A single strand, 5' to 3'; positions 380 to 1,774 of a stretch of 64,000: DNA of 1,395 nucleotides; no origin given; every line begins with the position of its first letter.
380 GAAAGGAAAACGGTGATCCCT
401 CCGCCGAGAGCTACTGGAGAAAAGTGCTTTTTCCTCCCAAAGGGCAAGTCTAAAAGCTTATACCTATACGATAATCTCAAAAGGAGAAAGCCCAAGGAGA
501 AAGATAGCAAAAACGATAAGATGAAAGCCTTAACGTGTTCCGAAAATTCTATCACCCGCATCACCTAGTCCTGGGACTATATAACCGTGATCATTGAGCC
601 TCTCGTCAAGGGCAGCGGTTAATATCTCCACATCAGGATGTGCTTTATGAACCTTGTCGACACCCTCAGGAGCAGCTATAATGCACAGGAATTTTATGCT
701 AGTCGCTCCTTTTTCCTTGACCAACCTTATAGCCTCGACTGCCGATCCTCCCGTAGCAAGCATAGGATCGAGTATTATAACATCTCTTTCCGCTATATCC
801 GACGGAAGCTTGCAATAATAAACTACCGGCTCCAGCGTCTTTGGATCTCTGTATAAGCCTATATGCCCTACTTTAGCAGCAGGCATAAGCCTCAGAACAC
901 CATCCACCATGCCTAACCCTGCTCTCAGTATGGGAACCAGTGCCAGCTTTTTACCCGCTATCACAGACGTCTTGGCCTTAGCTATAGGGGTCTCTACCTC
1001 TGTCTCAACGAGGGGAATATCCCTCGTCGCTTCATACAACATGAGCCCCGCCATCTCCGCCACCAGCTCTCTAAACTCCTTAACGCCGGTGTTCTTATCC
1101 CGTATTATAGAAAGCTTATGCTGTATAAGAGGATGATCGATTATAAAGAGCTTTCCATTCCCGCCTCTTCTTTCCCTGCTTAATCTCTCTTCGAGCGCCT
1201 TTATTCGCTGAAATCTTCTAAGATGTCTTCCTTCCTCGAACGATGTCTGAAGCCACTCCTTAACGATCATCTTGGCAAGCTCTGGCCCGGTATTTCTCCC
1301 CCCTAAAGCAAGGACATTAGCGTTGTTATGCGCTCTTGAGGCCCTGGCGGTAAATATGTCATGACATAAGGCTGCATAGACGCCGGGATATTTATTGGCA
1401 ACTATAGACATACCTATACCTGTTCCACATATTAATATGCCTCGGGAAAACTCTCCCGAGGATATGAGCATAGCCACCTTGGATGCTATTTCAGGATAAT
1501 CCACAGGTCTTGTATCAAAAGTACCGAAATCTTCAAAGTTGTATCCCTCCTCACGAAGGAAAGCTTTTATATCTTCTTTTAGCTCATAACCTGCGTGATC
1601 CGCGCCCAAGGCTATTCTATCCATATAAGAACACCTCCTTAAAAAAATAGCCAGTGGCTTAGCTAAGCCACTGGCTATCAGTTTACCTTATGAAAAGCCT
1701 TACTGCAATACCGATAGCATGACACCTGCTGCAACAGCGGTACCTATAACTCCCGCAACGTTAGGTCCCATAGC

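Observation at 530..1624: Single-ORF fusion of ribose-5-phosphate isomerase B and uracil phosphoribosyltransferase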

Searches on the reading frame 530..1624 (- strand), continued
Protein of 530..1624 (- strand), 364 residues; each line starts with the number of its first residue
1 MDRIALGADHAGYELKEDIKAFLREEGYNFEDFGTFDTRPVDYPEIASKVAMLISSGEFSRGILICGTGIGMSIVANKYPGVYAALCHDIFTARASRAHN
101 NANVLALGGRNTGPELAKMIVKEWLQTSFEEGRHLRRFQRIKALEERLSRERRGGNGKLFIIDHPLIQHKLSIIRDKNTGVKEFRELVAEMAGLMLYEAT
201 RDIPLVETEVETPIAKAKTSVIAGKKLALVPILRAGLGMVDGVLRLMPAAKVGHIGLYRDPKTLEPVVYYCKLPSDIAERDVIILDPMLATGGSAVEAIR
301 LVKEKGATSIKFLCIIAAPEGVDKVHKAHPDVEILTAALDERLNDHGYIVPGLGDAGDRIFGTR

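Call 24: search_protein_families(library=pfam, proteins=[P0167, P0147, P0143, P0206, P0162, P0179, P0181, P0185, P0212, P0141], max_evalue=0.00001)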
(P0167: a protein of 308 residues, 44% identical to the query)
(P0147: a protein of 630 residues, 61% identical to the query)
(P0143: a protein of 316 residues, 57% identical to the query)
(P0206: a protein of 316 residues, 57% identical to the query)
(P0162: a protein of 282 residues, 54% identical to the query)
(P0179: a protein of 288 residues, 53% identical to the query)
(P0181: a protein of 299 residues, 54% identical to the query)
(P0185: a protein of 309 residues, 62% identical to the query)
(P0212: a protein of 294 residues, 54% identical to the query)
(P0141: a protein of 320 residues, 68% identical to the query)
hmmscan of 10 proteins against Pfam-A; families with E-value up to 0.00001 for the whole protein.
P0167 (308 aa): 1 family
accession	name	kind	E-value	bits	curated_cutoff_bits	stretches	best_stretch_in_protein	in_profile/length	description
PF02502.23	LacAB_rpiB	-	1.2e-103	343.2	24.7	2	7-144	1-138/138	Ribose/Galactose Isomerase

P0147 (630 aa): 3 families
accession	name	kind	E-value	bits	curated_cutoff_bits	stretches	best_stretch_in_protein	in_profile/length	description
PF00860.26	Xan_ur_permease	-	5.4e-87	292.5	27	1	1-366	14-386/389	Permease family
PF14681.12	UPRTase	-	1e-76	257.4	27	1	427-629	1-206/206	Uracil phosphoribosyltransferase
PF00156.33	Pribosyltran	-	1.5e-09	37.8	26.3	1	477-591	16-133/158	Phosphoribosyl transferase domain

P0143 (316 aa): 3 families
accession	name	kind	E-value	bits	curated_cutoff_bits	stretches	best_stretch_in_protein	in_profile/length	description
PF14681.12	UPRTase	-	1e-73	247.7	27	1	121-315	9-206/206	Uracil phosphoribosyltransferase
PF00696.33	AA_kinase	-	3.7e-09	37.1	24.9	1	10-128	1-130/234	Amino acid kinase family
PF00156.33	Pribosyltran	-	2.2e-07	30.7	26.3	1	176-275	28-131/158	Phosphoribosyl transferase domain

P0206 (316 aa): 2 families
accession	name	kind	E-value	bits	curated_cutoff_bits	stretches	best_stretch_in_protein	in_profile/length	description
PF02502.23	LacAB_rpiB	-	1.2e-53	181.2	24.7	1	3-141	1-138/138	Ribose/Galactose Isomerase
PF14681.12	UPRTase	-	6.6e-09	36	27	1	165-209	1-45/206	Uracil phosphoribosyltransferase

P0162 (282 aa): 2 families
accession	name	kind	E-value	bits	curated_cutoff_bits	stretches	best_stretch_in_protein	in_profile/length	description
PF14681.12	UPRTase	-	1.3e-73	247.3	27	1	81-281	3-206/206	Uracil phosphoribosyltransferase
PF00156.33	Pribosyltran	-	1.3e-06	28.2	26.3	1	140-242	26-132/158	Phosphoribosyl transferase domain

P0179 (288 aa): 2 families
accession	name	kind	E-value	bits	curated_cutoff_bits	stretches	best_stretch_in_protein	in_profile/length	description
PF14681.12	UPRTase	-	6.6e-66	222.2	27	1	85-287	1-206/206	Uracil phosphoribosyltransferase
PF00156.33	Pribosyltran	-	1.5e-09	37.8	26.3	1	144-268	24-156/158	Phosphoribosyl transferase domain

P0181 (299 aa): 2 families
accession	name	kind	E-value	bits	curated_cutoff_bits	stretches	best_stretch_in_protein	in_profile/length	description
PF14681.12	UPRTase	-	3.8e-70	236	27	1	93-295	1-206/206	Uracil phosphoribosyltransferase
PF00156.33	Pribosyltran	-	1e-10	41.6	26.3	1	156-261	28-137/158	Phosphoribosyl transferase domain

P0185 (309 aa): 2 families
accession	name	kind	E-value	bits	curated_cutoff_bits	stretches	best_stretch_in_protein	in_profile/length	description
PF14681.12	UPRTase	-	2.9e-63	213.5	27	2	126-283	1-161/206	Uracil phosphoribosyltransferase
PF00156.33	Pribosyltran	-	3.7e-07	30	26.3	1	188-292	27-135/158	Phosphoribosyl transferase domain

P0212 (294 aa): 1 family
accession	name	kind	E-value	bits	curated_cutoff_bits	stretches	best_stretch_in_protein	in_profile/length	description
PF14681.12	UPRTase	-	1.7e-73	246.9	27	1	95-293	3-206/206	Uracil phosphoribosyltransferase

P0141 (320 aa): 2 families
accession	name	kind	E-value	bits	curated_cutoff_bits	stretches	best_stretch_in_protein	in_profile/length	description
PF14681.12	UPRTase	-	4.7e-74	248.8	27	1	7-199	2-197/206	Uracil phosphoribosyltransferase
PF00156.33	Pribosyltran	-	1.6e-06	27.9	26.3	1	69-169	28-132/158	Phosphoribosyl transferase domain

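Call 25: list_cluster_members(proteins=[P0134, P0137, P0139, P0145, P0150, P0183, P0111, P0042, P0119, P0107])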
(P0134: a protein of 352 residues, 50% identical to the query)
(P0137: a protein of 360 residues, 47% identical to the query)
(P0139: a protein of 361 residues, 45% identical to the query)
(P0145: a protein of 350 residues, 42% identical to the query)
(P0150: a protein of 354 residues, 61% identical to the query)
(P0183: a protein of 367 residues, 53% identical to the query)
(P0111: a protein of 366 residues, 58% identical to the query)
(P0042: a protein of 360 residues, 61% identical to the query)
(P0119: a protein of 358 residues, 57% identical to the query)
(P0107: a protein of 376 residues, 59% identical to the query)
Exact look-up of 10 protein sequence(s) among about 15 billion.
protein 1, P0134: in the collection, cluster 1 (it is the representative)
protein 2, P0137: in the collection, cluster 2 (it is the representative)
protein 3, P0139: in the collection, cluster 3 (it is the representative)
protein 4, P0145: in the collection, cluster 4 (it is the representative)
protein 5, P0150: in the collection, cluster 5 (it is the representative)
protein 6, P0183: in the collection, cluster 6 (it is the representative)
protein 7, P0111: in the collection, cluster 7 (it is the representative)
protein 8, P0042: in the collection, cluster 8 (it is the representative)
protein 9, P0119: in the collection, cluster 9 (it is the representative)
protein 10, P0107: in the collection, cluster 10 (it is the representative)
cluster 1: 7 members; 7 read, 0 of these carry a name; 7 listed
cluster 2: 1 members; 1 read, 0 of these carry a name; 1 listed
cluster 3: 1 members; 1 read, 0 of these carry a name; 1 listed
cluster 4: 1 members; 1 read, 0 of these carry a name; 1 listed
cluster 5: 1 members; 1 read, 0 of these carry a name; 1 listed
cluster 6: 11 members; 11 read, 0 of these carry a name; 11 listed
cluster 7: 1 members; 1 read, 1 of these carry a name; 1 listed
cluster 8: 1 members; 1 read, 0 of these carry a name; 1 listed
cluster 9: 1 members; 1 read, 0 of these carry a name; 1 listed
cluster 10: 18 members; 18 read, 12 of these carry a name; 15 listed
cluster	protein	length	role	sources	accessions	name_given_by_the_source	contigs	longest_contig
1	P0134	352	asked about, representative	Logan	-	-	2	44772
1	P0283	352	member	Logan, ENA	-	-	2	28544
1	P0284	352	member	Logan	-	-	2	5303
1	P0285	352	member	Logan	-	-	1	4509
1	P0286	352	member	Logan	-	-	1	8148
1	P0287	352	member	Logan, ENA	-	-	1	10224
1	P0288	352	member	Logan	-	-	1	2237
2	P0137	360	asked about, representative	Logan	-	-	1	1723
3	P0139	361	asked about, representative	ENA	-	-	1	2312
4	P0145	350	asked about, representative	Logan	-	-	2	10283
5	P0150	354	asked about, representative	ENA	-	-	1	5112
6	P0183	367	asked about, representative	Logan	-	-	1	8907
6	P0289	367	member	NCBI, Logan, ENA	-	-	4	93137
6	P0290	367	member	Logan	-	-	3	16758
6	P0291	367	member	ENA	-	-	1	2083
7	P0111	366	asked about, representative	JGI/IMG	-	uracil phosphoribosyltransferase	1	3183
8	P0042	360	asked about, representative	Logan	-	-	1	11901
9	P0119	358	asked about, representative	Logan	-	-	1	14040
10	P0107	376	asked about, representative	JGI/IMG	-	uracil phosphoribosyltransferase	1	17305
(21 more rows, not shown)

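Call 30: find_encoding_contigs(protein=P0004, flank=7000, max_places=2)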
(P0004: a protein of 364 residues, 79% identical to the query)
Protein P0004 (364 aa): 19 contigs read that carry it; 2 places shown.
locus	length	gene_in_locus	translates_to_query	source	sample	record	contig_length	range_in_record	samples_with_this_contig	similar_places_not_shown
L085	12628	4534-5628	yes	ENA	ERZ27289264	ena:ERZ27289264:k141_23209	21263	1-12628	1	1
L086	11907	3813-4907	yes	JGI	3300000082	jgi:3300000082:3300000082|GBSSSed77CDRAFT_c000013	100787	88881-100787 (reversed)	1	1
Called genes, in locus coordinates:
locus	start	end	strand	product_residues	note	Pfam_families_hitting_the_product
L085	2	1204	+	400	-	?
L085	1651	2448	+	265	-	PF01039:Carboxyl_trans, PF03255:ACCA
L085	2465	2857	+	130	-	PF04277:OAD_gamma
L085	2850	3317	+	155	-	PF25984:BSH_YknX (faint), PF13375:RnfC_N (faint), PF25973:BSH_CzcB (faint), PF00364:Biotin_lipoyl, PF25917:BSH_RND, PF25919:BSH_CusB (weak)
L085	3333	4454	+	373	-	PF03977:OAD_beta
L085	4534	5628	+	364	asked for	PF02502:LacAB_rpiB, PF14681:UPRTase, PF00156:Pribosyltran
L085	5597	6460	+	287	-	PF00953:Glycos_transf_4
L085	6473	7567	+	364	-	PF02350:Epimerase_2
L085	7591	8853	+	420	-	PF00275:EPSP_synthase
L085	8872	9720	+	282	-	PF03780:Asp23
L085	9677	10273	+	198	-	PF03167:UDG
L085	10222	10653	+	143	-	PF01894:YjbQ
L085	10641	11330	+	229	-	PF01255:Prenyltransf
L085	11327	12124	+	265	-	PF01148:CTP_transf_1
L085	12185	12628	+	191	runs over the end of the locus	PF03330:DPBB_1, PF05036:SPOR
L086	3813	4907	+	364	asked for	PF02502:LacAB_rpiB, PF14681:UPRTase, PF00156:Pribosyltran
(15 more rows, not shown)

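Call 31: find_encoding_contigs(protein=P0005, flank=7000, max_places=2)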
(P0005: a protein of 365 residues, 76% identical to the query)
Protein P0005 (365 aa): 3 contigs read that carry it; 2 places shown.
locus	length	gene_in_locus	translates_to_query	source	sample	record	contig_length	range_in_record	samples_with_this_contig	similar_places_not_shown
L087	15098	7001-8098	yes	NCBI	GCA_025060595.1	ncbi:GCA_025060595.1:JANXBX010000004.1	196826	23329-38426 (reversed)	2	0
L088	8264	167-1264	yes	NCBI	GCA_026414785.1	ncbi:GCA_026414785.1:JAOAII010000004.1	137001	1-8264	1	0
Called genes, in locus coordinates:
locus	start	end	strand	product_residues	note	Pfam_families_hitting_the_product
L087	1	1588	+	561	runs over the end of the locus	PF01642:MM_CoA_mutase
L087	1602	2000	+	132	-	PF02310:B12-binding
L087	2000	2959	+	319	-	PF03308:MeaB, PF02492:cobW (faint), PF03266:NTPase_1 (weak)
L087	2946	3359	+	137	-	PF00903:Glyoxalase, PF13468:Glyoxalase_3, PF13669:Glyoxalase_4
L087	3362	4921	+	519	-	PF01039:Carboxyl_trans, PF03255:ACCA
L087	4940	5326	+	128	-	PF04277:OAD_gamma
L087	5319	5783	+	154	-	-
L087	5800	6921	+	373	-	PF03977:OAD_beta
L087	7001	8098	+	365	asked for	PF02502:LacAB_rpiB, PF14681:UPRTase, PF00156:Pribosyltran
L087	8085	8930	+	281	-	PF00953:Glycos_transf_4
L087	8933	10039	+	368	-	PF02350:Epimerase_2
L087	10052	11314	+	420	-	PF00275:EPSP_synthase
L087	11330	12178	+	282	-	PF03780:Asp23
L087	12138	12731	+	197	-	PF03167:UDG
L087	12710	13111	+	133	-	PF01894:YjbQ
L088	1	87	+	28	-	PF03977:OAD_beta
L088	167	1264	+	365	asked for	PF02502:LacAB_rpiB, PF14681:UPRTase, PF00156:Pribosyltran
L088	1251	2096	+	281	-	PF00953:Glycos_transf_4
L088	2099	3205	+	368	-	PF02350:Epimerase_2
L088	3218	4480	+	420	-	PF00275:EPSP_synthase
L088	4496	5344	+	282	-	PF03780:Asp23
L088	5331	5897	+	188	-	PF03167:UDG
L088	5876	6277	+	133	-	PF01894:YjbQ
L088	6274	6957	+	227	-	PF01255:Prenyltransf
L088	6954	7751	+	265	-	PF01148:CTP_transf_1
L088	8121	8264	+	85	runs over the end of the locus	PF05036:SPOR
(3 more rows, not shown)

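Call 40: predict_structure(alignment_id=A2)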
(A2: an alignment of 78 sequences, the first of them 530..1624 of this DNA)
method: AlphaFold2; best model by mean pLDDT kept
length: 364 residues; sequences in the alignment: 78
mean_pLDDT: 89.8   pTM: 0.61
mean pLDDT of the five models: 89.8, 89.1, 88.9, 88.7, 88.6
residues with pLDDT >= 90: 256; 70-90: 79; 50-70: 22; < 50: 7
segments of 3 or more residues with pLDDT < 50: 154-156, 362-364
pLDDT, mean of each block of 10 residues (from residue 1): 92 98 98 96 97 96 98 97 98 98 98 98 98 90 83 66 93 84 88 91 85 93 83 84 90 91 86 96 93 94 96 93 95 94 66 57 49
secondary structure, 60 per line:
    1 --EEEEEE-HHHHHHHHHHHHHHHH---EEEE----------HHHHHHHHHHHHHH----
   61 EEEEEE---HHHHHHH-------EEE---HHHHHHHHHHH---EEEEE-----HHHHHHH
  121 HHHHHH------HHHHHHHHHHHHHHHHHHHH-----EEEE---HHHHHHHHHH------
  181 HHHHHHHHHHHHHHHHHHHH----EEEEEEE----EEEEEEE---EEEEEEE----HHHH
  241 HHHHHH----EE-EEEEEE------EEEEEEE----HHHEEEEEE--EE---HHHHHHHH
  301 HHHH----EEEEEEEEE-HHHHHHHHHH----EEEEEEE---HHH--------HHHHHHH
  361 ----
elements in order: E3-8 H10-25 E29-32 H43-56 E61-66 H70-76 E84-86 H90-100 E104-108 H114-126 H133-152 E158-161 H165-174 H181-200 E205-211 E216-222 E226-232 H237-246 E254-259 E266-272 E280-285 H293-304 E309-317 H319-328 E333-339 H354-360

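Call 44: find_encoding_contigs(protein=P0107, flank=7000, max_places=2)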
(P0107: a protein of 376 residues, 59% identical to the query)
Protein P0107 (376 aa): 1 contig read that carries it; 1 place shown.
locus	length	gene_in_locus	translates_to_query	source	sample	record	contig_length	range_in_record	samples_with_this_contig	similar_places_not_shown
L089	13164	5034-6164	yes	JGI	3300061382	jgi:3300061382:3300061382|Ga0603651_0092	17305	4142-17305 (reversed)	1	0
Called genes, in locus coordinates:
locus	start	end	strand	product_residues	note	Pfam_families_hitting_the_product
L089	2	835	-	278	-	?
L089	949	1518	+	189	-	PF04309:G3P_antiterm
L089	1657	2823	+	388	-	PF01808:AICARFT_IMPCHas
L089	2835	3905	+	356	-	PF03462:PCRF, PF00472:RF-1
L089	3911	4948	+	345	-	PF01300:Sua5_yciO_yrdC, PF03481:Sua5_C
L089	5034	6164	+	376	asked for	PF02502:LacAB_rpiB, PF14681:UPRTase, PF00156:Pribosyltran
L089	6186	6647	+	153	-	PF00383:dCMP_cyt_deam_1, PF14437:MafB19-deam, PF14439:Bd3614-deam (weak)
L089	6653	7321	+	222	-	PF00953:Glycos_transf_4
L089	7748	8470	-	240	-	PF00005:ABC_tran, PF13304:AAA_21 (weak)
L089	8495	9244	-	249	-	PF06750:A24_N_bact, PF01478:Peptidase_A24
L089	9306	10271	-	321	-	PF07963:N_methyl (weak)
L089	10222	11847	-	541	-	PF23366:Beta-prop_HVO_0234 (faint)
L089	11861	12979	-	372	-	-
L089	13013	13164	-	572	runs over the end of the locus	PF05157:MshEN, PF00437:T2SSE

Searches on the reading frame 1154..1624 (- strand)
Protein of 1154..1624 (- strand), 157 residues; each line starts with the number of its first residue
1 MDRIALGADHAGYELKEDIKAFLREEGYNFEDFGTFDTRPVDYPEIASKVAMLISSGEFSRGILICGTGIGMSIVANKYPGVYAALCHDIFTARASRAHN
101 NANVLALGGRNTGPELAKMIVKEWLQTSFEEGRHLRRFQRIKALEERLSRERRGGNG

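Call 19: search_solved_structures(query=window:1154-1624:-, max_evalue=1e-30, show_alignments=4)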
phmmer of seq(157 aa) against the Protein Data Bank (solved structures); distinct sequences matched with E-value up to 1e-30: 12.
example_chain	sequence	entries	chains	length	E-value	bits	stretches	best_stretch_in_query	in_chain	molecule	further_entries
3he8_A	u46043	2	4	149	6.2e-45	155.8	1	3-149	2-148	Ribose-5-phosphate isomerase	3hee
3ph3_A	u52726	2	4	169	8.8e-45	155.3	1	3-149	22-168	Ribose-5-phosphate isomerase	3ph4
1nn4_A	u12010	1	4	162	6.3e-43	149.3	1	1-147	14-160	Ribose 5-phosphate isomerase B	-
2vvr_A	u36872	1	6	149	4.5e-42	146.5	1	1-147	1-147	RIBOSE-5-PHOSPHATE ISOMERASE B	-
1o1x_A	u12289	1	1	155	2.3e-40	141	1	3-142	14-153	ribose-5-phosphate isomerase RpiB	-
6fxs_A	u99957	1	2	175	1.6e-39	138.3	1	3-147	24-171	Ribose 5-phosphate isomerase, putative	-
3k7o_A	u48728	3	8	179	9.3e-38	132.5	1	3-146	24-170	Ribose 5-phosphate isomerase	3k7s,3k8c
6fxl_A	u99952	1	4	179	1.4e-36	128.7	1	3-146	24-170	Ribose 5-phosphate isomerase, putative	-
3m1p_A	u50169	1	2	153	1.6e-36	128.5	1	3-145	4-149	Ribose 5-phosphate isomerase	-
3k7p_A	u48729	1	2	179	1.7e-36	128.4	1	3-146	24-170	Ribose 5-phosphate isomerase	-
3s5p_A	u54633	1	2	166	8.2e-36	126.2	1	3-146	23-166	Ribose 5-phosphate isomerase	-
6fxw_A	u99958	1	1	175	4.5e-34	120.5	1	3-151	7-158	Putative ribose 5-phosphate isomerase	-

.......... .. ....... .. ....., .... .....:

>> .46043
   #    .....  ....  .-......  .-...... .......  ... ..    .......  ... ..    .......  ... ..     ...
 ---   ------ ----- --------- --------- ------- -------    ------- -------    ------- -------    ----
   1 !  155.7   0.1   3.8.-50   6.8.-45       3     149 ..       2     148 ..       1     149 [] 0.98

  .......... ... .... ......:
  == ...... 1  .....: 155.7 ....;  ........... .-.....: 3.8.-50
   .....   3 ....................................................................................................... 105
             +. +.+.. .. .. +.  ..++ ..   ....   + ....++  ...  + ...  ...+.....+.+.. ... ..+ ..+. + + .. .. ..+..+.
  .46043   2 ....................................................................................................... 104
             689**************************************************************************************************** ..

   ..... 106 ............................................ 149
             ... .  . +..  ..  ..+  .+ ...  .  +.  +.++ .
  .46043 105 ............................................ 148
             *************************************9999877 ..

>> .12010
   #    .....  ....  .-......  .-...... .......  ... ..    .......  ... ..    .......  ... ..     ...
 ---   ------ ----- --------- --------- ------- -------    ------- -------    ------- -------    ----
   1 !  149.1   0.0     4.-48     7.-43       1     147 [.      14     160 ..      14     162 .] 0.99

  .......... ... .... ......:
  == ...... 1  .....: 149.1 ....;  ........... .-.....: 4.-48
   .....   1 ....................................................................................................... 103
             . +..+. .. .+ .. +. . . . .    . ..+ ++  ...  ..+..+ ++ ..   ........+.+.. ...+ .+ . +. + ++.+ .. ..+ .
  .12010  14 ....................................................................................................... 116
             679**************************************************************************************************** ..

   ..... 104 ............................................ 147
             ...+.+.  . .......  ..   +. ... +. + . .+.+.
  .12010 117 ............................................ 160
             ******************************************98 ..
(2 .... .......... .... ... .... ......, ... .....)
